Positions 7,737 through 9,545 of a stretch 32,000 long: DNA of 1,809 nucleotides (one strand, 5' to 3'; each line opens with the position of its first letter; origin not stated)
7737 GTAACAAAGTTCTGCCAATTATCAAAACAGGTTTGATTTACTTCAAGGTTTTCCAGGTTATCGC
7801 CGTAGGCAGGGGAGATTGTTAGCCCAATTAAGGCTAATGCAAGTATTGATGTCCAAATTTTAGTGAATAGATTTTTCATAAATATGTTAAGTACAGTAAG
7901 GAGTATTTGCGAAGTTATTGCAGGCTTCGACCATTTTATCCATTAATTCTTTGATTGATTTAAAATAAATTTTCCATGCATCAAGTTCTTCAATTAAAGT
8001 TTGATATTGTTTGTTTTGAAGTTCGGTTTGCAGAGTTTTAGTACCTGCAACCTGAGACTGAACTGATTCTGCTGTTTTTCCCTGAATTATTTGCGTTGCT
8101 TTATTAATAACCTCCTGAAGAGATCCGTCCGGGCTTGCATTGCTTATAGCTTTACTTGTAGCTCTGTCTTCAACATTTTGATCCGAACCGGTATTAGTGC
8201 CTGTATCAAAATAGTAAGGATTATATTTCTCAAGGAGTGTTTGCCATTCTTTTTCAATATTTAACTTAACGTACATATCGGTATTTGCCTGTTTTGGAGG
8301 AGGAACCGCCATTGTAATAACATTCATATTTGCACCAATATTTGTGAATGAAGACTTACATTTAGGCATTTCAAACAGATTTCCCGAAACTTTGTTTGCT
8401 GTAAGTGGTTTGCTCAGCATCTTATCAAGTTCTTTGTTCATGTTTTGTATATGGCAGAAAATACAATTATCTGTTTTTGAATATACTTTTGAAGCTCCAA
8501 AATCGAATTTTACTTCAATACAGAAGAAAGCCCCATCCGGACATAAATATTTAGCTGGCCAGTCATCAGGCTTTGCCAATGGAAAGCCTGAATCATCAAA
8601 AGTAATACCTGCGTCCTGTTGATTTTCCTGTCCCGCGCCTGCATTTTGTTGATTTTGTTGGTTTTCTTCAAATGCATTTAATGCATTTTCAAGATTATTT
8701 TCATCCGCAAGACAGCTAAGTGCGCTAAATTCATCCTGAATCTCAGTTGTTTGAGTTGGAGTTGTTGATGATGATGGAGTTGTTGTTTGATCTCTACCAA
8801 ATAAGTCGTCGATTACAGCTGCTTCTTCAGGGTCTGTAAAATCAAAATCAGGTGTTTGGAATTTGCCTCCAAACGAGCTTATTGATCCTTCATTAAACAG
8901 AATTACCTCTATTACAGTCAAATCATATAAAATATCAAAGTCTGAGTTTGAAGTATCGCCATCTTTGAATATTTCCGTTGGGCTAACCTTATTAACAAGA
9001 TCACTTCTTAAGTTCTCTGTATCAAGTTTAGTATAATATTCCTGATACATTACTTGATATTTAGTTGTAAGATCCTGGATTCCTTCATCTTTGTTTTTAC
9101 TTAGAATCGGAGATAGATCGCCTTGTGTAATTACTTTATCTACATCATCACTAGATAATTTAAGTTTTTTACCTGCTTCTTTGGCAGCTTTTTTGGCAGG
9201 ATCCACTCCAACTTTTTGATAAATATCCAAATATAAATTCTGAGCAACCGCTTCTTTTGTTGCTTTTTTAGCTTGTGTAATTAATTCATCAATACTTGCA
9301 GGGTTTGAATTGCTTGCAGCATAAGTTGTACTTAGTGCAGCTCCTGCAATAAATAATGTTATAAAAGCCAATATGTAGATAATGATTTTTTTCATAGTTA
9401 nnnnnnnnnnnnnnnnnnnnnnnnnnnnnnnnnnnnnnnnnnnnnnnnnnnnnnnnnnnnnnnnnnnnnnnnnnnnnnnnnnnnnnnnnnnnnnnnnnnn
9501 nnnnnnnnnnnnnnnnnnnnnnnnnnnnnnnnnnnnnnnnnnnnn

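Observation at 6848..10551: Four-gene cassette of small secreted helical proteins translationally coupled to the giant gene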

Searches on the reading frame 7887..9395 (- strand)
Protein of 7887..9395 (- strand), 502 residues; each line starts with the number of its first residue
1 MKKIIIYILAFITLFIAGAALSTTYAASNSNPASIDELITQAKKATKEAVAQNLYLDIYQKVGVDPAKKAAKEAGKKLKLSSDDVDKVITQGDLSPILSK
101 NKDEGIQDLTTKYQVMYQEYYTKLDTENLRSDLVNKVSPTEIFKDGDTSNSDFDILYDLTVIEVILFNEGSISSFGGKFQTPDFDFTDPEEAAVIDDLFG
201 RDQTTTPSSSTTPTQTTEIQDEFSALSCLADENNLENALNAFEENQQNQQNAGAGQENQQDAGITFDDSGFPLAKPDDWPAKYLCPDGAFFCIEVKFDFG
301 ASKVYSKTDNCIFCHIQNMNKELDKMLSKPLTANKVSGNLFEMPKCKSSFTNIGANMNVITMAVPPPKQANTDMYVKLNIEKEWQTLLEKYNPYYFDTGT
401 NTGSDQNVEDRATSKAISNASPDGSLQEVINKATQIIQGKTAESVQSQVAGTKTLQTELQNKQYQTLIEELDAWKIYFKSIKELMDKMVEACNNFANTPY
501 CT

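Call 5: search_protein_families(library=pfam, proteins=[window:7887-9395:-], max_evalue=1)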
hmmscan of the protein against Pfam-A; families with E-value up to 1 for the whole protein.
window:7887-9395:- (502 aa): 3 families
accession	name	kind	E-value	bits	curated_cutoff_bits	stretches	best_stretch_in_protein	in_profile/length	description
PF20216.3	DUF6576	-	0.11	13.1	27.3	0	86-120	10-44/47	Family of unknown function (DUF6576)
PF09630.15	DUF2024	-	0.13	12.6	27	1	307-328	51-72/81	Domain of unknown function (DUF2024)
PF20098.4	DUF6488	-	0.75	10.2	27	1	1-54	1-50/110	Family of unknown function (DUF6488)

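Call 7: search_protein_families(library=ncbifam, proteins=[window:7887-9395:-], max_evalue=0.1)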
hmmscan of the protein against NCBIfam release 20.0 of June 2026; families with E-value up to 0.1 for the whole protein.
window:7887-9395:- (502 aa): 1 family
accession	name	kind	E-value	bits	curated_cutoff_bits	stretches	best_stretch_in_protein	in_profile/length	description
NF047861.1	LIC13259ECMBind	equivalog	0.031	14.2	250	1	2-100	2-99/143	LIC13259 family plasminogen/vitronectin/complement-binding protein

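Call 8: search_solved_structures(query=window:7887-9395:-, max_evalue=1)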
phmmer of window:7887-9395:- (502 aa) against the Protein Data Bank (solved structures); distinct sequences matched with E-value up to 1: 0.

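Call 11: find_homologous_proteins(query=window:7887-9395:-)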
Query window:7887-9395:- (502 aa): 32 proteins with E <= 0.001 among 8000 candidates.
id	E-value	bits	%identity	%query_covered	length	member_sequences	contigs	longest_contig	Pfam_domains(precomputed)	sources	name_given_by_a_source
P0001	0.0e+0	1117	100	100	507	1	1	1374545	-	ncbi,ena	-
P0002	4.1e-295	997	87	100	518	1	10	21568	-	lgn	-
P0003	2.4e-292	988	88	100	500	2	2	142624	-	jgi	jgi:hypothetical protein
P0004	4.4e-237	806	73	100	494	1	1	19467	-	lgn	-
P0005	4.4e-225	766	68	100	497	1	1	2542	-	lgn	-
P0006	2.0e-221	754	66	100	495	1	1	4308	-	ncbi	-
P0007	7.6e-214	729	66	100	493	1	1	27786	-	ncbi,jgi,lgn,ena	-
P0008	5.3e-210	717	63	100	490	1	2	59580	-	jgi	-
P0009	1.1e-176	607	55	100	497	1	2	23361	-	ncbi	ncbi:hypothetical protein ACFL10_02255 [Patescibacteria group bacterium]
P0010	1.1e-166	574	52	100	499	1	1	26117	-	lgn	-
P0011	5.3e-156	538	51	100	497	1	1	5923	-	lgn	-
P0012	2.8e-154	533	50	100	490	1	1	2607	-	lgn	-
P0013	1.4e-150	521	48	100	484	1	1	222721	-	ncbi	ncbi:hypothetical protein ACFL3T_00245 [Patescibacteria group bacterium]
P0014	1.3e-148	514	47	100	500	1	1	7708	-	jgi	jgi:hypothetical protein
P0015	2.2e-147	510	50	100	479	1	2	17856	-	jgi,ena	-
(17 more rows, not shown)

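Call 13: find_related_loci(query=A1, collection=genome_contigs, flank=10000)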
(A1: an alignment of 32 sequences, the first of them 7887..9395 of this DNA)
Query A1 (502 aa) in genome_contigs; peptide patterns used: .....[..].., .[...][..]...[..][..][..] (x = any residue, [..] = any of these).
62 stretches matched a pattern; 13 encode a relative of the query (tblastn E <= 1e-3); 12 distinct loci.
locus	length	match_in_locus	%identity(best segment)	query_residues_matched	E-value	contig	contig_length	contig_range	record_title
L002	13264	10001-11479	66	1-502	0e+0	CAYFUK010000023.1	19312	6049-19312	MAG TPA_asm: uncultured Candidatus Peribacteria bacterium isolate ERP107533_co1_54 genome assembly, contig: NODE_2035_le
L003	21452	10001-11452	48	1-502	5e-157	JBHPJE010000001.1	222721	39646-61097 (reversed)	Patescibacteria group bacterium isolate SAG AM-312-L06 AM-312-L06_NODE_1, whole genome shotgun sequence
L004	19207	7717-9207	55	1-502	8e-179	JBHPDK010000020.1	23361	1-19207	Patescibacteria group bacterium isolate SAG AM-311-A13 NODE_20_length_23361_cov_31.427272, whole genome shotgun sequence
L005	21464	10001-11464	48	1-502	2e-148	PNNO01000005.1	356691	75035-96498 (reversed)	MAG: bacterium isolate SW.3.65 SW_1000002_356691, whole genome shotgun sequence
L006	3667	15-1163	51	107-502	6e-138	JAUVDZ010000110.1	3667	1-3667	MAG: Candidatus Peregrinibacteria bacterium isolate CSMAG_310 CSMAG_310_k141_1216449_length_3667_cov_6.9626, whole genom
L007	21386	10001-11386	44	35-501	2e-123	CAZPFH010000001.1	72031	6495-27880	MAG TPA_asm: uncultured Candidatus Peribacteria bacterium isolate SRP332253_co1_95 genome assembly, contig: NODE_335_len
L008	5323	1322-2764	37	1-502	1e-114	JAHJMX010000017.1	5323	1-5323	MAG: Patescibacteria group bacterium isolate Old_saline.mb.71 Old_saline.mb.71_k141_233756, whole genome shotgun sequenc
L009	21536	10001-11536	36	1-501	5e-95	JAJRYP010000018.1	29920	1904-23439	MAG: Patescibacteria group bacterium isolate Dive96_bin3.358 k141_678467, whole genome shotgun sequence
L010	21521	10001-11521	44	1-502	1e-138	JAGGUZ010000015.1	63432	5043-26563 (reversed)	MAG: bacterium isolate AUK087 PB_MBMC_041_c_000000000027, whole genome shotgun sequence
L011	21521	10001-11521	36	1-497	3e-86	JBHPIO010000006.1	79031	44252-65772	Patescibacteria group bacterium isolate SAG AM-312-G21 AM-312-G21_NODE_6, whole genome shotgun sequence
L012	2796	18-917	42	195-501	3e-76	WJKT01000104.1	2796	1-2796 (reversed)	MAG: Candidatus Peregrinibacteria bacterium isolate Bin_387 k141_4583676, whole genome shotgun sequence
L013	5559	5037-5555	43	1-179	4e-40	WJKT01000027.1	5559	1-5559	MAG: Candidatus Peregrinibacteria bacterium isolate Bin_387 k141_1446156, whole genome shotgun sequence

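Call 30: search_protein_representatives(alignment_id=A1)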
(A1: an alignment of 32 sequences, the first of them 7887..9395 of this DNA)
Query: 32 sequences, 496 profile positions. Proteins with E-value up to 0.001 (for the whole library): 406; up to 1e-10: 313; up to 1e-30: 204. The best 150 are listed.
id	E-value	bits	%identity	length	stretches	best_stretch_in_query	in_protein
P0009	2.4e-220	749.3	-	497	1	1-496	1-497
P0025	4.3e-215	732.0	-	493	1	1-496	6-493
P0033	7.9e-187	638.7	-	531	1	1-496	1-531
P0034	3.2e-179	613.7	-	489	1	1-496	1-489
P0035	1.9e-176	604.5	-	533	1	1-496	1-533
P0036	7.9e-158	543.1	-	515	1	1-496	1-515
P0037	2.1e-152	525.2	-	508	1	1-495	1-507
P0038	3.1e-152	524.7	-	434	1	52-496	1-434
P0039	7.2e-150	516.8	-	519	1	1-496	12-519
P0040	1.5e-128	446.5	-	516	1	41-495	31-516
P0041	5.1e-75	270.0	-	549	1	9-496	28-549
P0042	2.5e-73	264.4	-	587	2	222-495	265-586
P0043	9.5e-68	246.0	-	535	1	46-494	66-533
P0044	6.0e-67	243.3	-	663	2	228-496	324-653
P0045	2.5e-66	241.3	-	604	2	208-495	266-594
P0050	6.0e-63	230.1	-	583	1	46-496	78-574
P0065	1.0e-57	212.8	-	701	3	267-495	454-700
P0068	2.0e-57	211.9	-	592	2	285-493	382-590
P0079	8.3e-53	196.7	-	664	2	267-495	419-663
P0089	7.0e-51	190.3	-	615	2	284-494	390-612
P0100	1.2e-49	186.2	-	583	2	32-361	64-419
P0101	1.3e-49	186.2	-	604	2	283-493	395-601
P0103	1.6e-49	185.9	-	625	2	285-492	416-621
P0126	1.7e-46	175.9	-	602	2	278-494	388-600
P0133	1.4e-45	172.8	-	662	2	285-488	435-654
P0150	3.4e-44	168.3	-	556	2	285-493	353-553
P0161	5.4e-43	164.3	-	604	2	285-493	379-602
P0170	4.2e-42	161.4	-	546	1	34-494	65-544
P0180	4.2e-41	158.1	-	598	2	285-483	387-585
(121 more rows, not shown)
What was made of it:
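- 7887..9395 (-): S502: secreted 502-aa protein (an alternative ATG at 9410 gives 507 aa). It is the most conserved member. Eight Cys; confident N-terminal helices and a C-terminal helix of about 70 residues. 406 clusters at 50% identity, 204 of them at E <= 1e-30 (call 30).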

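Call 31: search_protein_families(library=pfam, proteins=[P0041, P0044, P0050, P0065, P0079, P0100, P0133, P0150, P0170, P0180], max_evalue=0.01)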
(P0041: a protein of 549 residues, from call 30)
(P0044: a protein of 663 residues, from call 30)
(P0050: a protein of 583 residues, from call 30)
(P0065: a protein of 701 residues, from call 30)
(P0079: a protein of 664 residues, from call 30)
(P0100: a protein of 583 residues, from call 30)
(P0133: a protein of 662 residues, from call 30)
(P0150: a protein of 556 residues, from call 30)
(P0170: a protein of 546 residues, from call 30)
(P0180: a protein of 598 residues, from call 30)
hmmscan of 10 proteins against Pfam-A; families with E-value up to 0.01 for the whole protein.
P0041 (549 aa): 0 families

P0044 (663 aa): 0 families

P0050 (583 aa): 1 family
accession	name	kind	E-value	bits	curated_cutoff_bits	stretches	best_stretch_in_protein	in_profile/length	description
PF11932.13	DUF3450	-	0.0066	16.2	32.6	0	489-571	6-88/241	Protein of unknown function (DUF3450)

P0065 (701 aa): 0 families

P0079 (664 aa): 0 families

P0100 (583 aa): 0 families

P0133 (662 aa): 0 families

P0150 (556 aa): 0 families

P0170 (546 aa): 0 families

P0180 (598 aa): 0 families

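Call 34: find_homologous_proteins(query=A5, max_evalue=0.00001)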
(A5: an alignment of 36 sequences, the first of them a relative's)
Query A5 (36 sequences) (549 aa, profile of the alignment): 5 proteins with E <= 0.00001 among 8000 candidates.
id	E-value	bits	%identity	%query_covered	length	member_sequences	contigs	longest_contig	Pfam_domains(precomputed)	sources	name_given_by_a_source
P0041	3.8e-153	529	100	100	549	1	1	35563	-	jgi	-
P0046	1.7e-149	517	41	93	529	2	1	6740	-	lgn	-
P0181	1.8e-139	484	29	88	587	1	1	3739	-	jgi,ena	-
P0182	3.5e-137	477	48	97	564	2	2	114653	-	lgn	-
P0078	6.3e-118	413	28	68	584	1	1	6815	-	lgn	-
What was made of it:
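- Tried and rejected: It returned only 5 proteins (call 34).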

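Call 35: find_encoding_contigs(protein=P0182, flank=10000, max_places=2)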
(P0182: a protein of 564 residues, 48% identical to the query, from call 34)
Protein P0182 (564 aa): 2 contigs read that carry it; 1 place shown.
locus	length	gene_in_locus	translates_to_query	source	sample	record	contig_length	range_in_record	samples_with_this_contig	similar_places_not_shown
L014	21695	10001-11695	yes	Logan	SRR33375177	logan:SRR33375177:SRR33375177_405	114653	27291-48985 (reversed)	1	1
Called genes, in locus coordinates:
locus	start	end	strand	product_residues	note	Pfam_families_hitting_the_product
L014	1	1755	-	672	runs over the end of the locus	-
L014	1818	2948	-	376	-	PF00390:malic, PF00208:ELFV_dehydrog (weak), PF03949:Malic_M, PF01488:Shikimate_DH (faint)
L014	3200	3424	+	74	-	-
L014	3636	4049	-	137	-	PF16320:Ribosomal_L12_N, PF00542:Ribosomal_L12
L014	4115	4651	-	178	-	PF00466:Ribosomal_L10, PF27436:RL10_C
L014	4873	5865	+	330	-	PF01715:IPPT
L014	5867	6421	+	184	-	-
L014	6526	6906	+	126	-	PF01503:PRA-PH (weak), PF03819:MazG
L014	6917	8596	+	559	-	PF01368:DHH, PF02272:DHHA1, PF17768:RecJ_OB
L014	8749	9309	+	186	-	-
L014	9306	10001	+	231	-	-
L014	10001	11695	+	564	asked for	-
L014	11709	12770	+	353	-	-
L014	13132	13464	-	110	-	PF12728:HTH_17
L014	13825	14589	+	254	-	PF03883:H2O2_YaaD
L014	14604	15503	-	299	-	PF02775:TPP_enzyme_C, PF12367:PFO_beta_C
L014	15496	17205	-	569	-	PF01558:POR, PF17147:PFOR_II (faint), PF01855:POR_N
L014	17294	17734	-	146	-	PF12724:Flavodoxin_5 (weak), PF00258:Flavodoxin_1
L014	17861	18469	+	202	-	PF00081:Sod_Fe_N, PF02777:Sod_Fe_C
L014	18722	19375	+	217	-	PF01810:LysE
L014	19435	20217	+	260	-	PF02683:DsbD_TM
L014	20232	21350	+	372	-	PF00578:AhpC-TSA, PF08534:Redoxin, PF13905:Thioredoxin_8 (weak), PF17991:Thioredoxin_10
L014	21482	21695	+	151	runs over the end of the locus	-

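Call 36: find_encoding_contigs(protein=P0041, flank=10000, max_places=2)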
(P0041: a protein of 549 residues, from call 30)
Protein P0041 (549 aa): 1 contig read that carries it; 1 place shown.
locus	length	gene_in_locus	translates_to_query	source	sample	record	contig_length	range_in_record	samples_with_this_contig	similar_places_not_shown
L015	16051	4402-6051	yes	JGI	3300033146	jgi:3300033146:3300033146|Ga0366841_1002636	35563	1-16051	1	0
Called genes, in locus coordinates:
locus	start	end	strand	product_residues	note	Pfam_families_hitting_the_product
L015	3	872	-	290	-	?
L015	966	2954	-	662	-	PF12895:ANAPC3 (faint), PF23914:TPR_CcmH_CycH (faint), PF00515:TPR_1 (faint), PF07719:TPR_2 (weak), PF13176:TPR_7 (faint), PF13181:TPR_8 (faint), PF13424:TPR_12 (faint), PF13428:TPR_14 (faint), +3 more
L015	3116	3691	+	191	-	-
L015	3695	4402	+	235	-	-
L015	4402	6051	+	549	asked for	-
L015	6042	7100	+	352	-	-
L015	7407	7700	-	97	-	PF12728:HTH_17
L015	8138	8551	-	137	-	-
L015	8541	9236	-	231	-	PF01381:HTH_3, PF12844:HTH_19, PF13443:HTH_26 (weak), PF13274:SocA_Panacea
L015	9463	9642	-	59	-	-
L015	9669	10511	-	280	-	PF02775:TPP_enzyme_C, PF12367:PFO_beta_C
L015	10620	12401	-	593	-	PF01558:POR, PF01855:POR_N, PF02780:Transketolase_C (weak), PF17147:PFOR_II (weak)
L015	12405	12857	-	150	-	PF12724:Flavodoxin_5, PF00258:Flavodoxin_1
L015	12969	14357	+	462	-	PF11974:bMG3 (faint), PF00395:SLH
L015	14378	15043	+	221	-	PF00081:Sod_Fe_N, PF02777:Sod_Fe_C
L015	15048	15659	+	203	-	PF02089:Palm_thioest (weak), PF02450:LCAT (weak)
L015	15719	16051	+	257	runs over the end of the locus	PF09992:NAGPA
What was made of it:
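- Closest known: Type IV pilus tip or accessory complexes. Different: The cassette also occurs far from pilus genes (calls 35, 36).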

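Call 38: predict_structure(alignment_id=A1)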
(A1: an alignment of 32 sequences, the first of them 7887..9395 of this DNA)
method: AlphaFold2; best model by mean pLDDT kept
length: 502 residues; sequences in the alignment: 32
mean_pLDDT: 50.5   pTM: 0.27
mean pLDDT of the five models: 50.5, 50.0, 46.5, 42.9, 41.3
residues with pLDDT >= 90: 0; 70-90: 83; 50-70: 168; < 50: 251
segments of 3 or more residues with pLDDT < 50: 17-33, 46-52, 137-187, 200-233, 250-315, 329-378, 391-407
pLDDT, mean of each block of 10 residues (from residue 1): 65 57 41 51 50 55 72 78 79 73 68 78 71 50 36 42 41 34 42 63 31 27 34 49 54 30 40 38 36 28 31 50 49 37 32 28 29 38 55 40 43 54 60 65 61 59 65 76 79 63 40
secondary structure, 60 per line:
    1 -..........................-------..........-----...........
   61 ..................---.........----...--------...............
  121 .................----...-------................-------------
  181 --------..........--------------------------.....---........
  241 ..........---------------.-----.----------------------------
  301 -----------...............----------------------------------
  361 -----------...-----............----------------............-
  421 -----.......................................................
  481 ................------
elements in order: H2-27 H35-44 H50-78 H82-90 H106-137 H152-167 H189-198 H225-229 H233-250 H312-326 H380-391 H408-419 H426-496
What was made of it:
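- Tried and rejected: With 32 sequences the model was unusable (pLDDT 50, call 38).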

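Call 48: find_related_loci(query=A7, collection=metagenome_contigs, flank=10000)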
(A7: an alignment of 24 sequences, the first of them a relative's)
Query A7 (625 aa) in metagenome_contigs; peptide patterns used: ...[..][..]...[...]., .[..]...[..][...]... (x = any residue, [..] = any of these).
209 stretches matched a pattern; 48 encode a relative of the query (tblastn E <= 1e-3); 48 distinct loci.
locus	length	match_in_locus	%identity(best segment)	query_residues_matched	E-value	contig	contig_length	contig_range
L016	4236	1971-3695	37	1-624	5e-124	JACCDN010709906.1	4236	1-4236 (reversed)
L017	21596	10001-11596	39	61-621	4e-115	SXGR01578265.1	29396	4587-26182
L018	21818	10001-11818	36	1-625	5e-113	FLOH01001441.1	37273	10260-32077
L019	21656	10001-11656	37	50-625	3e-113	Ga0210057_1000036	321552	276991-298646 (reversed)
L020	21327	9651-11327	37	42-625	9e-110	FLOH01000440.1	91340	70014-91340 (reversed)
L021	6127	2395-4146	35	1-621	2e-106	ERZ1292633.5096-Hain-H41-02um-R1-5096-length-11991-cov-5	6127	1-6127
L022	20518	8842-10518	35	1-621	7e-105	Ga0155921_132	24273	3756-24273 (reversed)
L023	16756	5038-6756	34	58-625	4e-103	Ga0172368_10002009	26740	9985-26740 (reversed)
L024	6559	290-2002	35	58-625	6e-103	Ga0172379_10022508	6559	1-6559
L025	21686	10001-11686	36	61-612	2e-102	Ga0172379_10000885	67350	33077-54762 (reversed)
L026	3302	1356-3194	33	1-625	6e-104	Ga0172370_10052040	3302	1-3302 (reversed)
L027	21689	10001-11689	36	1-620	1e-99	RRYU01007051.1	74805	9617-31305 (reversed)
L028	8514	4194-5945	33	1-625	7e-96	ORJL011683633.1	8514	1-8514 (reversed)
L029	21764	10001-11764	34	1-625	1e-94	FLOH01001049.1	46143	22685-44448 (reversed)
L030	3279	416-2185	34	1-622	7e-95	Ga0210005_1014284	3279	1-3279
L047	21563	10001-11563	38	61-625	6e-49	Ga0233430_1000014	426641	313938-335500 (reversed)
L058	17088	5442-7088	29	12-610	2e-20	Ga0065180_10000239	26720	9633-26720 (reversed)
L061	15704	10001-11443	28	123-622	2e-16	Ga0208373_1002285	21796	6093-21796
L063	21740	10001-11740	29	71-622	3e-13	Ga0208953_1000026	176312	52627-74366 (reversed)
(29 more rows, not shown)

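Call 49: predict_structure(alignment_id=A6)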
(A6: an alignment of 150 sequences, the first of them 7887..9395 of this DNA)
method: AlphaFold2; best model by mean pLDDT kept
length: 502 residues; sequences in the alignment: 150
mean_pLDDT: 72.0   pTM: 0.41
mean pLDDT of the five models: 72.0, 70.1, 69.9, 69.3, 67.4
residues with pLDDT >= 90: 100; 70-90: 188; 50-70: 134; < 50: 80
segments of 3 or more residues with pLDDT < 50: 27-29, 205-224, 252-262, 301-306, 330-355
pLDDT, mean of each block of 10 residues (from residue 1): 84 82 54 70 71 80 93 95 96 92 89 95 94 80 59 65 75 58 74 85 54 41 49 65 72 41 67 67 71 63 47 67 67 41 37 46 58 55 75 64 68 93 95 95 89 85 86 89 89 80 48
secondary structure, 60 per line:
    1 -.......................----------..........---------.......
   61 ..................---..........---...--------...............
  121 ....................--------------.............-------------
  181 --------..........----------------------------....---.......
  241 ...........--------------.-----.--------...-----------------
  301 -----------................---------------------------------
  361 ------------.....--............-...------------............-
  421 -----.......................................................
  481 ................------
elements in order: H2-24 H35-44 H54-78 H82-91 H106-140 H155-167 H189-198 H227-230 H234-251 H312-327 H373-377 H380-391 H408-419 H426-496
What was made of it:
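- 7890..8051 (-): S502 C-terminal heptad helix plus Cys tail (residues 449-502, C492 and C501). It is the proposed hub that staples S177 and S343. AF2 helix 426-496 with pLDDT 85-95 (call 49).
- On Heteromeric disulfide-stapled coiled coil (a structural class, not a homology family): S502 has a long, confident helix at 426-496 (call 49).
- Checked: Its N-terminal (54-140) and C-terminal (426-496) parts are confident helices, but the most conserved central region (about 250-370) is modelled as non-helical and with low confidence (call 49).
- AF2 models S502 426-496 as one long, confident helix (call 49). Only S502 was modelled, with pTM 0.41 and a poorly resolved centre (call 49).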
